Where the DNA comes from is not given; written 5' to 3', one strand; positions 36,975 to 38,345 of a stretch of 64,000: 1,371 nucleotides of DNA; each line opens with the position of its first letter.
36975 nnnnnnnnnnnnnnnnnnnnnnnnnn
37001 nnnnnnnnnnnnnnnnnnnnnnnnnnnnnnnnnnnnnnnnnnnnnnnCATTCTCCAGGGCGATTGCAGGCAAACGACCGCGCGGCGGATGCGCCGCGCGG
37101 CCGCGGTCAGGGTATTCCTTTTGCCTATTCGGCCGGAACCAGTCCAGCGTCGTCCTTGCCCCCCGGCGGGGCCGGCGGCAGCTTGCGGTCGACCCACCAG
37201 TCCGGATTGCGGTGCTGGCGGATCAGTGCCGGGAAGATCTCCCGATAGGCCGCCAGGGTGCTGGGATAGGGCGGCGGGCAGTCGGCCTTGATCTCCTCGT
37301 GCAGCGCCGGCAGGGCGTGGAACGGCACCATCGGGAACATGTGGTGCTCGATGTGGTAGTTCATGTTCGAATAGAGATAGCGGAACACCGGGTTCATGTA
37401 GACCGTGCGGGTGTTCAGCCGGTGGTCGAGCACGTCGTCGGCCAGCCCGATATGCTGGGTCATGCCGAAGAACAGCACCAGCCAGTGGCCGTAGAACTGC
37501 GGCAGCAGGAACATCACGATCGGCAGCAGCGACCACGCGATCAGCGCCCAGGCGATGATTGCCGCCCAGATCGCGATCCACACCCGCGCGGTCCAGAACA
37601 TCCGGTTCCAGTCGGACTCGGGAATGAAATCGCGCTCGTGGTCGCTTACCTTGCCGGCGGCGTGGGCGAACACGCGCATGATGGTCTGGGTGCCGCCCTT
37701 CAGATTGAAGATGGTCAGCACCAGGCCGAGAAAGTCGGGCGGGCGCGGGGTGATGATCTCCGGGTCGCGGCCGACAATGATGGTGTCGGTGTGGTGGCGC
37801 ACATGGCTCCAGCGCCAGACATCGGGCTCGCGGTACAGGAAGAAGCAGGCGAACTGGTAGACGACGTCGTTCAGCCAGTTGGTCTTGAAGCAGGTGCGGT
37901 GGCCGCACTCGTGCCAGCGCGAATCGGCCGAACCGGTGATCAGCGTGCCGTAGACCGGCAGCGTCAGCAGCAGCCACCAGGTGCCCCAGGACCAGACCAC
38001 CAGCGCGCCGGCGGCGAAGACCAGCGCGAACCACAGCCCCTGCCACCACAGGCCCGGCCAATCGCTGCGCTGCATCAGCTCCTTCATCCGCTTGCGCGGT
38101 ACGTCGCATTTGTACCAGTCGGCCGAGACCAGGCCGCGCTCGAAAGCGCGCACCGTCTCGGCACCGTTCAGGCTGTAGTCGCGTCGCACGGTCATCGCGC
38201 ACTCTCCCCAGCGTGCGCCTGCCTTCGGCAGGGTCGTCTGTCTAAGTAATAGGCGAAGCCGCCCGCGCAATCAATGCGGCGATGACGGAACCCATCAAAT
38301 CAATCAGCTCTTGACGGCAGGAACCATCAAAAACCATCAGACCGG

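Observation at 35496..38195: Membrane desaturase-family di-iron enzyme partnered with a Rieske ferredoxin and its reductase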

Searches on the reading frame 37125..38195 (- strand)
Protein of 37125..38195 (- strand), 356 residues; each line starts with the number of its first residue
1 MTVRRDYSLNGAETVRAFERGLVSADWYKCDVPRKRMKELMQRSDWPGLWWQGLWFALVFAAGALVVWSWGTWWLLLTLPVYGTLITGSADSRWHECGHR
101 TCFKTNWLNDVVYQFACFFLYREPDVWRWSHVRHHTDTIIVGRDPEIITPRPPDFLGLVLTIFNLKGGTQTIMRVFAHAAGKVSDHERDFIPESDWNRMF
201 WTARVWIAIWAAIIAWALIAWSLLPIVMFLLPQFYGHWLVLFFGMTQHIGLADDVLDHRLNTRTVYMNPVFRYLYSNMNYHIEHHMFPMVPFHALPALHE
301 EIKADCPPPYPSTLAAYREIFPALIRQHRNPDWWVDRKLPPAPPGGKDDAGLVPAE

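Call 5: search_protein_families(library=pfam, proteins=[window:37125-38195:-])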
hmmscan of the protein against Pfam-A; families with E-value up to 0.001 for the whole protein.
window:37125-38195:- (356 aa): 1 family
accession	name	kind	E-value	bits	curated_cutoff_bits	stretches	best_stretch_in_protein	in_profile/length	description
PF00487.30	FA_desaturase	-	2.7e-39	135.9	29.7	1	72-311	2-247/253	Fatty acid desaturase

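Call 6: search_protein_families(library=ncbifam, proteins=[window:37125-38195:-])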
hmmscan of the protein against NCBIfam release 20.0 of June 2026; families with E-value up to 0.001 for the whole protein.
window:37125-38195:- (356 aa): 3 families
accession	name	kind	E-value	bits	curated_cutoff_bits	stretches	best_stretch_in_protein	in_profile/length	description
NF041365.1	GntB_guanitoxin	equivalog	3.5e-11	43.1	380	1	209-305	182-281/308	guanitoxin biosynthesis L-arginine gamma (S) hydroxylase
NF052549.1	FAdesatDesBBac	equivalog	1.3e-09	37.8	500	1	24-310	6-297/340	Delta(10) desaturase DesB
NF045688.1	BCarotHydoxCrtR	equivalog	0.00018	20.7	475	0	220-295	174-249/297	beta-carotene hydroxylase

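Call 13: search_dna_similar(query=window:37125-38195:-, collection=plasmids, mode=protein, max_rows=40, rows=spread)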
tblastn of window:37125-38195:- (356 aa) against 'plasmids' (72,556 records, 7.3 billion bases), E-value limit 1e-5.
Records with a match: 287; places in all: 295; records where one place covers at least 80% of the query: 267.
Best place of each record, by identity: <60% 287.
By first word of the organism name: Rhizobium 147; Sinorhizobium 85; Ensifer 9; Burkholderia 5; Caballeronia 5; Paraburkholderia 4; Phyllobacterium 3; Mesorhizobium 2; Pararhizobium 2; Marivivens 2; and 21 more.
By predicted mobility (MOB-suite, as given by PLSDB): non-mobilizable 140; mobilizable 97; conjugative 50.
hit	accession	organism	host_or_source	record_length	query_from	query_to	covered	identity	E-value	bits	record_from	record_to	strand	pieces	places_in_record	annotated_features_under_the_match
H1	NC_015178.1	Acidiphilium multivorum AIU301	-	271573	4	356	99%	53.8%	9e-110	358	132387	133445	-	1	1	fatty acid desaturase family protein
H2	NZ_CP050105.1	Rhizobium leguminosarum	Trifolium repens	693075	2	337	94%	52.4%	1e-98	327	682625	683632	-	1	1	fatty acid desaturase family protein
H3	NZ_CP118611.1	Ensifer adhaerens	Pure isolate,Rhizosphere of Cyperus ...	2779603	4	337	94%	52.4%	3e-94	314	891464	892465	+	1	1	none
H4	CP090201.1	Rhizobium leguminosarum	Trifolium ambiguum,Cell culture,nodule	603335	2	337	94%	52.1%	7e-98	324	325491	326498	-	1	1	fatty acid desaturase family protein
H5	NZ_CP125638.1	Rhizobium leguminosarum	Phaseolus vulgaris,Pure culture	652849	2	337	94%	52.1%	5e-97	322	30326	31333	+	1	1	fatty acid desaturase family protein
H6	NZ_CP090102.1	Rhizobium leguminosarum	Trifolium pratense,Cell culture,Plant ...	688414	2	337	94%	51.8%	6e-98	325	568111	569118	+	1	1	fatty acid desaturase family protein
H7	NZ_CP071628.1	Rhizobium leguminosarum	lentil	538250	2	337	94%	51.8%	1e-96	321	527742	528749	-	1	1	fatty acid desaturase family protein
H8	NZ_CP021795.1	Sinorhizobium meliloti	Medicago sativa,Single Cell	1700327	1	337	95%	51.6%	2e-91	306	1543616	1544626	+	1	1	none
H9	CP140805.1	Rhizobium johnstonii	Trifolium pratense,whole organism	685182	2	337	94%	51.5%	1e-97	323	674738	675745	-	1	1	fatty acid desaturase family protein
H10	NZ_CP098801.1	Rhizobium anhuiense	Trifolium dubium,Cell culture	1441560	2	337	94%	51.5%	3e-96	320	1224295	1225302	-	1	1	record has no annotation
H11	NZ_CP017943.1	Phyllobacterium zundukense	Oxytropis triphylla,cell culture,root ...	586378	4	337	94%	51.5%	2e-97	323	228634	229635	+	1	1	fatty acid desaturase family protein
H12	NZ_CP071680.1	Rhizobium ruizarguesonis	lentil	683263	2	337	94%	51.2%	2e-97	323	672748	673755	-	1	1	fatty acid desaturase family protein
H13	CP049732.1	Rhizobium leguminosarum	Pisum sativum,Pisum sativum nodules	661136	2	337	94%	51.2%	8e-97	322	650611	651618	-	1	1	fatty acid desaturase family protein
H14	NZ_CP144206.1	Sinorhizobium chiapasense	mixed culture,rhizosphere soil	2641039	4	337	94%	51.2%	3e-93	311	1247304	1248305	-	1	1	none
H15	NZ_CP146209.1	Sinorhizobium meliloti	-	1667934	1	337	95%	50.7%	2e-91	306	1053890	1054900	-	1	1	none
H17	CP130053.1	Sinorhizobium meliloti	Medicago,Cell culture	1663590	1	337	95%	50.7%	9e-91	304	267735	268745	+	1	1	fatty acid desaturase family protein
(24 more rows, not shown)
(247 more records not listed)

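Call 14: find_homologous_proteins(query=window:37125-38195:-)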
Query window:37125-38195:- (356 aa): 7455 proteins with E <= 0.001 among 8000 candidates; the best 120 are listed.
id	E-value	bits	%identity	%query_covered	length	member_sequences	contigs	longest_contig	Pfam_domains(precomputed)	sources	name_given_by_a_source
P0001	2.0e-254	862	100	100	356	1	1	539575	PF00487.31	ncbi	ncbi:MAG: fatty acid desaturase family protein [Alphaproteobacteria bacterium]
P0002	3.7e-194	663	80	96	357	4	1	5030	PF00487.31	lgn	-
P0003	2.9e-189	647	75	100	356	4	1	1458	PF00487.31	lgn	-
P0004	1.7e-185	635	74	100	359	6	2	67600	PF00487.31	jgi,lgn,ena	jgi:fatty acid desaturase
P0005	1.6e-177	609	71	100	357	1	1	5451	PF00487.31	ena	-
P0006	5.7e-170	584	69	98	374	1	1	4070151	PF00487.31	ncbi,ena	-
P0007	5.8e-167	574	68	100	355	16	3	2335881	PF00487.31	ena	-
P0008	2.1e-163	562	69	96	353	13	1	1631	PF00487.31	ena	-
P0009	9.1e-163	560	65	99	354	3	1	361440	PF00487.31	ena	-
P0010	7.5e-162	557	65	98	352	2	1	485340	PF00487.31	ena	-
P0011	1.4e-159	550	66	96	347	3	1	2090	PF00487.31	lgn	-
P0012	1.7e-159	549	67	96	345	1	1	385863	PF00487.31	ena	-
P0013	1.9e-159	549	66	100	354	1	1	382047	PF00487.31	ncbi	-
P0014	1.8e-158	546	66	96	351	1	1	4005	PF00487.31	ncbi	-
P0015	6.8e-156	537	66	96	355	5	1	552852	PF00487.31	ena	-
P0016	7.8e-156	537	66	96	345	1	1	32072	PF00487.31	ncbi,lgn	-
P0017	1.2e-155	537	64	96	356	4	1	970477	PF00487.31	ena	-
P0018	2.2e-155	536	66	96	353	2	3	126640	PF00487.31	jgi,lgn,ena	-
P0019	3.7e-155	535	65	96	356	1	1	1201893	PF00487.31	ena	-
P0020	1.2e-152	527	66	96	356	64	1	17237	PF00487.31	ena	-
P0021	5.6e-152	525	64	97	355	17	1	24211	PF00487.31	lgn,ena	-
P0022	3.2e-151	522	64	96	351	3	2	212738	PF00487.31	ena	-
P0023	1.7e-150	520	63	98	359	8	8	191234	PF00487.31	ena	-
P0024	1.5e-149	517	63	96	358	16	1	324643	PF00487.31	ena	-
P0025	1.4e-148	513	62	97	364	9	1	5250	PF00487.31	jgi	jgi:fatty acid desaturase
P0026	2.2e-148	513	62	96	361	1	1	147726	PF00487.31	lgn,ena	-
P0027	2.6e-146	506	61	98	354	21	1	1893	PF00487.31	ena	-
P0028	5.1e-146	505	63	95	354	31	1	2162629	PF00487.31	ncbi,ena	-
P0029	6.3e-145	501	59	99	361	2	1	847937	PF00487.31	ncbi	ncbi:MAG: fatty acid desaturase family protein [Alsobacter sp.]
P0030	1.5e-144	500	60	99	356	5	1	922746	PF00487.31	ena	-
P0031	1.9e-144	500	62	95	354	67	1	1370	PF00487.31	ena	-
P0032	4.4e-144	499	59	96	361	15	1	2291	PF00487.31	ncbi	-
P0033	4.2e-143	495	60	96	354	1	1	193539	PF00487.31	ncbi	ncbi:MAG: fatty acid desaturase family protein [Geminicoccaceae bacterium]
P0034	2.9e-142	493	61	96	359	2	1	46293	PF00487.31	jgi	jgi:fatty acid desaturase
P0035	4.4e-142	492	60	95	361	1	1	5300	PF00487.31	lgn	-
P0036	6.0e-142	492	61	96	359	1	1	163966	PF00487.31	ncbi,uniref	ncbi:fatty acid desaturase family protein [Benzoatithermus flavus]|uniref:Fatty acid desaturase fami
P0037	7.9e-142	491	58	95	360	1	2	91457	PF00487.31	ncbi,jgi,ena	-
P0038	9.6e-142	491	61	98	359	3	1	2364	PF00487.31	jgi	-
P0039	3.1e-141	489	60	96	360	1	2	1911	PF00487.31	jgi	jgi:fatty acid desaturase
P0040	3.6e-141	489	60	96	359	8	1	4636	PF00487.31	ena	-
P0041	4.0e-141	489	55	100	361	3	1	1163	PF00487.31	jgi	jgi:fatty acid desaturase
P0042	4.2e-141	489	60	94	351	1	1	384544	PF00487.31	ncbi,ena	-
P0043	8.0e-141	488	59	100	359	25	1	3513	PF00487.31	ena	-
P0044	1.2e-140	487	59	96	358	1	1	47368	PF00487.31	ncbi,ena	-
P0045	2.3e-140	486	60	95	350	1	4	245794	PF00487.31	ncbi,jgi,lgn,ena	jgi:fatty acid desaturase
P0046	4.2e-140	485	57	99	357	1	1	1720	PF00487.31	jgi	jgi:fatty acid desaturase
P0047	5.8e-140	485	57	96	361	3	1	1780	PF00487.31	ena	-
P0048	6.6e-140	485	61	95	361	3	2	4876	PF00487.31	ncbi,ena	-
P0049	1.1e-139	484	60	94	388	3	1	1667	PF00487.31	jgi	jgi:fatty acid desaturase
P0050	1.6e-139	484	60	99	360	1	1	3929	PF00487.31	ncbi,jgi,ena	jgi:fatty acid desaturase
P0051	2.5e-139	483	57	98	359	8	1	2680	PF00487.31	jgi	jgi:fatty acid desaturase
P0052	3.0e-139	483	58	94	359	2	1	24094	PF00487.31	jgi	jgi:fatty acid desaturase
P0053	3.0e-139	483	57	95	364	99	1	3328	PF00487.31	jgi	jgi:fatty acid desaturase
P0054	3.1e-139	483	58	95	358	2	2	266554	PF00487.31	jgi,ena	jgi:fatty acid desaturase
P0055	5.9e-139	482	59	94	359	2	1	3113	PF00487.31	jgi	jgi:fatty acid desaturase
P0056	6.2e-139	482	59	96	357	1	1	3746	PF00487.31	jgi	jgi:fatty acid desaturase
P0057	6.7e-139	482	55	100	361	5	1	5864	PF00487.31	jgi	jgi:fatty acid desaturase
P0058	7.2e-139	481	60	95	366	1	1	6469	PF00487.31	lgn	-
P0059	7.6e-139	481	59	95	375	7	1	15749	PF00487.31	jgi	jgi:fatty acid desaturase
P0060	8.7e-139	481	57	97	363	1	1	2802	PF00487.31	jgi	-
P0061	1.2e-138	481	58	97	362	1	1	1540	PF00487.31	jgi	jgi:fatty acid desaturase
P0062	1.3e-138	481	59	94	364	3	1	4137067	PF00487.31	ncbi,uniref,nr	ncbi:fatty acid desaturase family protein [Segnochrobactrum spirostomi]|uniref:Fatty acid desaturase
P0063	1.7e-138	480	57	95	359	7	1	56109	PF00487.31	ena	-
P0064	1.7e-138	480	59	95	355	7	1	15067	PF00487.31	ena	-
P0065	2.2e-138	480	59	96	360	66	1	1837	PF00487.31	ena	-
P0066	2.5e-138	480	57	95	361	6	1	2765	PF00487.31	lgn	-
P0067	2.6e-138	480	57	98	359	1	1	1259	PF00487.31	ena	-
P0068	2.6e-138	480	57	95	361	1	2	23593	PF00487.31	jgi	jgi:fatty acid desaturase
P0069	3.9e-138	479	58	96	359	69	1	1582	PF00487.31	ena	-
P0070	4.3e-138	479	58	96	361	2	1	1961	PF00487.31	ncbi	-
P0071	5.7e-138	478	57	100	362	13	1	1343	PF00487.31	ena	-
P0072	6.0e-138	478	60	93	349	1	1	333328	PF00487.31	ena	-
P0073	6.8e-138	478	57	96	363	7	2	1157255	PF00487.31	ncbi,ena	-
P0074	6.9e-138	478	57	94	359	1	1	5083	PF00487.31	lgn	-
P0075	7.6e-138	478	60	95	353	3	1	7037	PF00487.31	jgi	jgi:fatty acid desaturase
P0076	7.8e-138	478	59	95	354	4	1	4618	PF00487.31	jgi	-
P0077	8.3e-138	478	59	95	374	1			PF00487.31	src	-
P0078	8.4e-138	478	58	98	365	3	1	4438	PF00487.31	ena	-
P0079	1.1e-137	478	57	99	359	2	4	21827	PF00487.31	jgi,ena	-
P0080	1.3e-137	477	57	96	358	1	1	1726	PF00487.31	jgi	-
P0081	1.5e-137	477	58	97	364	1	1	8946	PF00487.31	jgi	jgi:fatty acid desaturase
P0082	1.5e-137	477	61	94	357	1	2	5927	PF00487.31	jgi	jgi:fatty acid desaturase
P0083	1.6e-137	477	59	95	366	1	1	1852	PF00487.31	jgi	jgi:fatty acid desaturase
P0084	1.8e-137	477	58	97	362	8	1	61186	PF00487.31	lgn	-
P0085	2.1e-137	477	57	96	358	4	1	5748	PF00487.31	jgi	jgi:fatty acid desaturase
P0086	2.8e-137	476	57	99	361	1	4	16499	PF00487.31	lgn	-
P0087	3.0e-137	476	56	99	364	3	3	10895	PF00487.31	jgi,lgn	jgi:fatty acid desaturase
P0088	3.1e-137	476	59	94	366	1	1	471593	PF00487.31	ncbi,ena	-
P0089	3.2e-137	476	57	97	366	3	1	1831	PF00487.31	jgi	jgi:fatty acid desaturase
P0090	3.4e-137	476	59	95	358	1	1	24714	PF00487.31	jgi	jgi:fatty acid desaturase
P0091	3.9e-137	476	57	98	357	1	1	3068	PF00487.31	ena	-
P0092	4.5e-137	476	58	94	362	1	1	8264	PF00487.31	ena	-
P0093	5.6e-137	475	57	99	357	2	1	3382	PF00487.31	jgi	jgi:fatty acid desaturase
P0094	5.9e-137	475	58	96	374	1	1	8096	PF00487.31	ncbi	-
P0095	6.2e-137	475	56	99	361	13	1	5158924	PF00487.31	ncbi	ncbi:MAG: fatty acid desaturase family protein [Nibricoccus sp.]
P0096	6.3e-137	475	57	94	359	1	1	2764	PF00487.31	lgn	-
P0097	7.1e-137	475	57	96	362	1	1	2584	PF00487.31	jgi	jgi:fatty acid desaturase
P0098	7.2e-137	475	59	96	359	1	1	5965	PF00487.31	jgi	jgi:fatty acid desaturase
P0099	7.4e-137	475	57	95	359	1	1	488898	PF00487.31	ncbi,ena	-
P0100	1.1e-136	474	58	95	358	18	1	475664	PF00487.31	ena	-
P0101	1.2e-136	474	53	100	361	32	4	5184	PF00487.31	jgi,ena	jgi:fatty acid desaturase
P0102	1.4e-136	474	57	98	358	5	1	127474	PF00487.31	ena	-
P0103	1.4e-136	474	60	95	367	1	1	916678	PF00487.31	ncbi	-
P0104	1.5e-136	474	57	97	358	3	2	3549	PF00487.31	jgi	jgi:fatty acid desaturase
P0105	1.5e-136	474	57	97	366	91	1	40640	PF00487.31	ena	-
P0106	1.5e-136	474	58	95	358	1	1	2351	PF00487.31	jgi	jgi:fatty acid desaturase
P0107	1.5e-136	474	58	94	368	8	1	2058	PF00487.31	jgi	jgi:fatty acid desaturase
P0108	1.6e-136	474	56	99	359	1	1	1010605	PF00487.31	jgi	jgi:fatty acid desaturase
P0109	1.6e-136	474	60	94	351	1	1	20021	PF00487.31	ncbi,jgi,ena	jgi:fatty acid desaturase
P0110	1.7e-136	474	58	95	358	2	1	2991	PF00487.31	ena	-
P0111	1.8e-136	474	57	95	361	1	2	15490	PF00487.31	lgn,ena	-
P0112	1.9e-136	473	59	96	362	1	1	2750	PF00487.31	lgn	-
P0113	2.0e-136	473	60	96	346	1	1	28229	PF00487.31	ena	-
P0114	2.2e-136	473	57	96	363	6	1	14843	PF00487.31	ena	-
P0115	2.2e-136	473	59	94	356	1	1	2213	PF00487.31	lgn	-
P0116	2.3e-136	473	56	95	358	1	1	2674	PF00487.31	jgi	jgi:fatty acid desaturase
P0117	2.3e-136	473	57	99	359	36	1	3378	PF00487.31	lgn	-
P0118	2.6e-136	473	57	95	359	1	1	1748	PF00487.31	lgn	-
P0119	2.8e-136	473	58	95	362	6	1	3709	PF00487.31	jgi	jgi:fatty acid desaturase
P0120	3.1e-136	473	56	95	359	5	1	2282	PF00487.31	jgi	jgi:fatty acid desaturase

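Call 15: get_annotated_region(hit=H17, flank=8000)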
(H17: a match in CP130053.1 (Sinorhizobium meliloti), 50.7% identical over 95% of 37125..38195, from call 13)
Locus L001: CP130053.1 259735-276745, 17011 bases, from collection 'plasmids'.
description: Sinorhizobium meliloti strain R14 plasmid pSymB, complete sequence
organism: Sinorhizobium meliloti (NCBI taxid 382)
taxonomy: Bacteria; Pseudomonadota; Alphaproteobacteria; Hyphomicrobiales; Rhizobiaceae; Sinorhizobium; Sinorhizobium meliloti
host: -; source: Medicago,Cell culture; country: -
typing (MOB-suite, as given by PLSDB): mobilizable; relaxase MOBQ
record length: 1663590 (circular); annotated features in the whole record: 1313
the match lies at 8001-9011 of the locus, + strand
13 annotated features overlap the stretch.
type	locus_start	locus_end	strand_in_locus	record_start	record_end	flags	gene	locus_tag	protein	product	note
CDS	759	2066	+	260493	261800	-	ltrA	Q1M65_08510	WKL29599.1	group II intron reverse transcriptase/maturase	-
CDS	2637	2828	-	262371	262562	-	-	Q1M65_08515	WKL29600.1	hypothetical protein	-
CDS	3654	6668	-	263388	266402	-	-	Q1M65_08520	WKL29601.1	AsmA family protein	-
CDS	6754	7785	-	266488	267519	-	-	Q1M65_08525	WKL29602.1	LacI family DNA-binding transcriptional regulator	-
CDS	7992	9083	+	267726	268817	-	-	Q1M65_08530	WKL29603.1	fatty acid desaturase family protein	-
CDS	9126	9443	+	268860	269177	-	-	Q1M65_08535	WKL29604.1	MocE family 2Fe-2S type ferredoxin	-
CDS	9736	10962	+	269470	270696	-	-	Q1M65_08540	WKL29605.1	FAD-dependent oxidoreductase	-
CDS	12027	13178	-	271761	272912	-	-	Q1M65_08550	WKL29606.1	IS256 family transposase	-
CDS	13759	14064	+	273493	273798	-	-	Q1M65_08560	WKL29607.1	hypothetical protein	-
CDS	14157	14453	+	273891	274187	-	-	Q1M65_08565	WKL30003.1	hypothetical protein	-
CDS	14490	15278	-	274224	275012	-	-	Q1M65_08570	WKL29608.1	hypothetical protein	-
CDS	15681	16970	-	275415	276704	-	-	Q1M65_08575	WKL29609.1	alpha-2,8-polysialyltransferase family protein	-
CDS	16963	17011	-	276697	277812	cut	neuC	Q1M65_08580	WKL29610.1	UDP-N-acetylglucosamine 2-epimerase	-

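Call 16: get_annotated_region(hit=H11, flank=10000)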
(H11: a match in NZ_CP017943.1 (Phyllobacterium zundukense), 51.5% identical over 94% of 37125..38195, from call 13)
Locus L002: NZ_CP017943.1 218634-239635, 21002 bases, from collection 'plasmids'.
description: Phyllobacterium zundukense strain Tri-48 plasmid unnamed2, complete sequence
organism: Phyllobacterium zundukense (NCBI taxid 1867719)
taxonomy: Bacteria; Pseudomonadota; Alphaproteobacteria; Hyphomicrobiales; Phyllobacteriaceae; Phyllobacterium; Phyllobacterium zundukense
host: -; source: Oxytropis triphylla,cell culture,root nodule; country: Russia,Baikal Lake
typing (MOB-suite, as given by PLSDB): conjugative; replicon rep_cluster_471; relaxase MOBQ; mating-pair formation MPF_T
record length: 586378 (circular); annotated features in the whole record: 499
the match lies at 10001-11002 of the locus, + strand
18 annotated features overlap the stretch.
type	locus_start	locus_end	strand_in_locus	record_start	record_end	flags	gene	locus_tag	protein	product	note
CDS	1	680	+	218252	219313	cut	-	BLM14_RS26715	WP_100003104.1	Gfo/Idh/MocA family oxidoreductase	-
CDS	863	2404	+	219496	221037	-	-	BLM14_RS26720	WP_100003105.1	sugar ABC transporter ATP-binding protein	-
CDS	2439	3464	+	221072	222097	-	-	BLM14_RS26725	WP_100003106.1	ABC transporter permease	GO:0008643 - carbohydrate transport [Evidence IEA]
CDS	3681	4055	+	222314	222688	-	-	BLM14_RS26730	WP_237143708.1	hypothetical protein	-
CDS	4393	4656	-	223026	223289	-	-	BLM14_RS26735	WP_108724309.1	aldehyde dehydrogenase family protein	-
CDS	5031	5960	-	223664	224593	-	-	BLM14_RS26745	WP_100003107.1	polysaccharide deacetylase family protein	-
CDS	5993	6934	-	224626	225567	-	-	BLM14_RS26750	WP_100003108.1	Gfo/Idh/MocA family oxidoreductase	-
CDS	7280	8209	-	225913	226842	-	-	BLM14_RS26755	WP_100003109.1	sugar ABC transporter substrate-binding protein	-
CDS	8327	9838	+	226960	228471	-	-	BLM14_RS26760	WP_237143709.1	PLP-dependent aminotransferase family protein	-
CDS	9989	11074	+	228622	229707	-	-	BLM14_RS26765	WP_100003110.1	fatty acid desaturase family protein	-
CDS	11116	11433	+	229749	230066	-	-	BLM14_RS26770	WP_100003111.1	MocE family 2Fe-2S type ferredoxin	-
CDS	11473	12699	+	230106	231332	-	-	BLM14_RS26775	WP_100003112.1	FAD-dependent oxidoreductase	-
CDS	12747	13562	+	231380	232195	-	-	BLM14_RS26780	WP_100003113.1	3-methyl-2-oxobutanoate hydroxymethyltransferase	GO:0015940 - pantothenate biosynthetic process [Evidence IEA]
CDS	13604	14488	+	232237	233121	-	purU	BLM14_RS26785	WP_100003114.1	formyltetrahydrofolate deformylase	GO:0009152 - purine ribonucleotide biosynthetic process [Evidence IEA]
CDS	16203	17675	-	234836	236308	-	-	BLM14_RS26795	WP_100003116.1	alkaline phosphatase family protein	-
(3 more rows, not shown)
